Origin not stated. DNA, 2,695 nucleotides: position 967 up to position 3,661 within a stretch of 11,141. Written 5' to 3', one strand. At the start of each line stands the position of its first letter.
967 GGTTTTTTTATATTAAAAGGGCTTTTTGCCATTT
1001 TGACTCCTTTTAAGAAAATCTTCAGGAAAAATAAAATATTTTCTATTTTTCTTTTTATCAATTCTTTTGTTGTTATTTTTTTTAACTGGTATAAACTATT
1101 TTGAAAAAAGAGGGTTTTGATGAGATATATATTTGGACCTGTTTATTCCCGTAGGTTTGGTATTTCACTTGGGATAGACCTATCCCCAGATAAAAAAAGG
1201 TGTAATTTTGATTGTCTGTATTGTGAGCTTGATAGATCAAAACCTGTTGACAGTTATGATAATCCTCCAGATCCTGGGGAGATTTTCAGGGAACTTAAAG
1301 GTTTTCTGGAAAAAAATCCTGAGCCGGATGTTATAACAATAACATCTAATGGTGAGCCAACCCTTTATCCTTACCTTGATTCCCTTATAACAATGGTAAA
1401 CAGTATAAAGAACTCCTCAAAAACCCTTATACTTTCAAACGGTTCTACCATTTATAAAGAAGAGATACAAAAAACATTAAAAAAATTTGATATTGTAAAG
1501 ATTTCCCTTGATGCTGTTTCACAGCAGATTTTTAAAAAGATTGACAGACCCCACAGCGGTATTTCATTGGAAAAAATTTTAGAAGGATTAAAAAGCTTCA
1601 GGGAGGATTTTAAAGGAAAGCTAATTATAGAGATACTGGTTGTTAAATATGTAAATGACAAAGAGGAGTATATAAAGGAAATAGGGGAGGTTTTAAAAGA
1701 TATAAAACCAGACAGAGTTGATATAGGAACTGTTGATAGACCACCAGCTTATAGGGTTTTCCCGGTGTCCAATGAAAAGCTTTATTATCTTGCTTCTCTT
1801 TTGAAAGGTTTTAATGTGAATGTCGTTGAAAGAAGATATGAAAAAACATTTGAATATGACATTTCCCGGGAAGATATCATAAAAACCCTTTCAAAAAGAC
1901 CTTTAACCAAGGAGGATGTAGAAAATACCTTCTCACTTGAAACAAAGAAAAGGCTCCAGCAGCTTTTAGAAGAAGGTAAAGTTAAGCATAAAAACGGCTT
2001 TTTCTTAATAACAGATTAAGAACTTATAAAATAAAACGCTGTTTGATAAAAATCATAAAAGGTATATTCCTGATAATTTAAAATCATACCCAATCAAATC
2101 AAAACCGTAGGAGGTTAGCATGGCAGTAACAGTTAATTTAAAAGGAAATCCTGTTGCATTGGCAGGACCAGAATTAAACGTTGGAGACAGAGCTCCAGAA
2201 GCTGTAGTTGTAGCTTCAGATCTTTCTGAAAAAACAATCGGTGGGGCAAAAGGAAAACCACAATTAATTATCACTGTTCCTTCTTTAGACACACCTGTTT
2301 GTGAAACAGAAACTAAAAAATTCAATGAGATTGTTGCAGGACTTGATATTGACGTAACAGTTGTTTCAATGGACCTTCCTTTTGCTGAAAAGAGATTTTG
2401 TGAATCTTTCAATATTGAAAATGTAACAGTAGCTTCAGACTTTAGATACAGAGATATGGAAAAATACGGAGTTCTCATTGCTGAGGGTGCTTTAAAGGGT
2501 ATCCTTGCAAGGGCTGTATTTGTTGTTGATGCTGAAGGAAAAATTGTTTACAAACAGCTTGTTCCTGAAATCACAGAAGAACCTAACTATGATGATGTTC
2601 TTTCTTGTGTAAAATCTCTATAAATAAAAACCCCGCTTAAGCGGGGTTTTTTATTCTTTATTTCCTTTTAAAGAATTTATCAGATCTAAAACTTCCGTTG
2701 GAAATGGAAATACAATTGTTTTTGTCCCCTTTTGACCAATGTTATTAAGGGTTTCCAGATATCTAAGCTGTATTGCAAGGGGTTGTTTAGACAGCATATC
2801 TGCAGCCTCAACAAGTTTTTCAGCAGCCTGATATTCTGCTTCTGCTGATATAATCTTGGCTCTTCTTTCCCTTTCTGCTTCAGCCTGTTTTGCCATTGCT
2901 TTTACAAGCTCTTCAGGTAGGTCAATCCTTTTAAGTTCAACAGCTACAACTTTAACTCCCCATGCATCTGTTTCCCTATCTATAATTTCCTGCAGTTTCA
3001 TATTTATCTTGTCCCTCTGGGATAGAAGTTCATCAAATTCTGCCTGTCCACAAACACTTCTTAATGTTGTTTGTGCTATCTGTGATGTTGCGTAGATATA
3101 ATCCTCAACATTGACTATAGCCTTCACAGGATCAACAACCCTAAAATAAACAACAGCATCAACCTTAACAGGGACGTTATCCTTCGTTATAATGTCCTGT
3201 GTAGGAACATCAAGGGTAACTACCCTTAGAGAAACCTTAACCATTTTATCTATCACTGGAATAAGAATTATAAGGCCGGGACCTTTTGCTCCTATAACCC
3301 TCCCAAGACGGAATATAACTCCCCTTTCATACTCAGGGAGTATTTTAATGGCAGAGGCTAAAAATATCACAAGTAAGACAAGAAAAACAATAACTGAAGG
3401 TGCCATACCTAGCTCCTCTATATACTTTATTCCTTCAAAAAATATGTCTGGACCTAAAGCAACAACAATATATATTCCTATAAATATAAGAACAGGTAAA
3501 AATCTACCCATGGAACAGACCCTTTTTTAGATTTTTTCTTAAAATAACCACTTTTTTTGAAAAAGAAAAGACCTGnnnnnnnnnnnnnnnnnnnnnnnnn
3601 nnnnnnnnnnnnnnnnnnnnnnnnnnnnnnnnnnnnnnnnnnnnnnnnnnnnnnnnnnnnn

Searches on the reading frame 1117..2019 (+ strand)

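Call 3: search_protein_families(library=pfam, proteins=[window:1117-2019:+], max_evalue=1)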
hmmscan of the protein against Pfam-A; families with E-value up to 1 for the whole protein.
window:1117-2019:+ (300 aa): 4 families
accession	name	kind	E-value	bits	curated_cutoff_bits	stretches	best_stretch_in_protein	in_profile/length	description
PF04055.27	Radical_SAM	-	1.5e-16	61.4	29.5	1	28-183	6-158/166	Radical SAM superfamily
PF19238.5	Radical_SAM_2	-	0.1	12.7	26.7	0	12-40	5-33/151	Radical SAM-like domain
PF06050.19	HGD-D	-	0.18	11.7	28.4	1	164-285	149-277/342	2-hydroxyglutaryl-CoA dehydratase, D-component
PF13905.12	Thioredoxin_8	-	0.41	11.4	27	0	151-189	16-54/94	Thioredoxin-like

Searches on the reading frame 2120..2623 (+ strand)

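Call 3: search_protein_families(library=pfam, proteins=[window:2120-2623:+], max_evalue=1)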
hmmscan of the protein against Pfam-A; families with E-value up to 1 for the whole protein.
window:2120-2623:+ (167 aa): 3 families
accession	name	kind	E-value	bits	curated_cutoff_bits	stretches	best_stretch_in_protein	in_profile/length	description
PF08534.16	Redoxin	-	2.1e-26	92.9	26.6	1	21-161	2-148/148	Redoxin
PF00578.27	AhpC-TSA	-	1.8e-14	54.2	26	1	21-144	1-123/124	AhpC/TSA family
PF19196.5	DUF5871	-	0.059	13.6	26.9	1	34-110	45-126/137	Family of unknown function (DUF5871)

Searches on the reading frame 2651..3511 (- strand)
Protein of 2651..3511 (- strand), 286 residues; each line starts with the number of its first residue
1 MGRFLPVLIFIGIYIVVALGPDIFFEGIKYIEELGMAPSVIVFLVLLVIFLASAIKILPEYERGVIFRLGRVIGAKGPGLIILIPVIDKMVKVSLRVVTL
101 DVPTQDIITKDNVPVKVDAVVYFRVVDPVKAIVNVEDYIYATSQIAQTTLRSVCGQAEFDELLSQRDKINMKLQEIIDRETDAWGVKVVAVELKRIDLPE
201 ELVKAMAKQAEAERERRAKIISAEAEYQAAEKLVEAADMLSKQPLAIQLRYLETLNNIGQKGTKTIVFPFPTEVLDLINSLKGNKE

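Call 3: search_protein_families(library=pfam, proteins=[window:2651-3511:-], max_evalue=1)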
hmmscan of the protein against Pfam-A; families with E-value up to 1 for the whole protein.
window:2651-3511:- (286 aa): 3 families
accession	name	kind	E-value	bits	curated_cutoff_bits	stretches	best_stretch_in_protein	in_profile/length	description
PF01145.31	Band_7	-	3.1e-42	145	23.6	1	57-226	2-175/176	SPFH domain / Band 7 family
PF13421.11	Band_7_1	-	0.00085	19.4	24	1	150-211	145-208/211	SPFH domain-Band 7 family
PF24913.1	HTH_AAA_fung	-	0.087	13.3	27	1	133-165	79-111/120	Fungal AAA protein, C-terminal winged helix domain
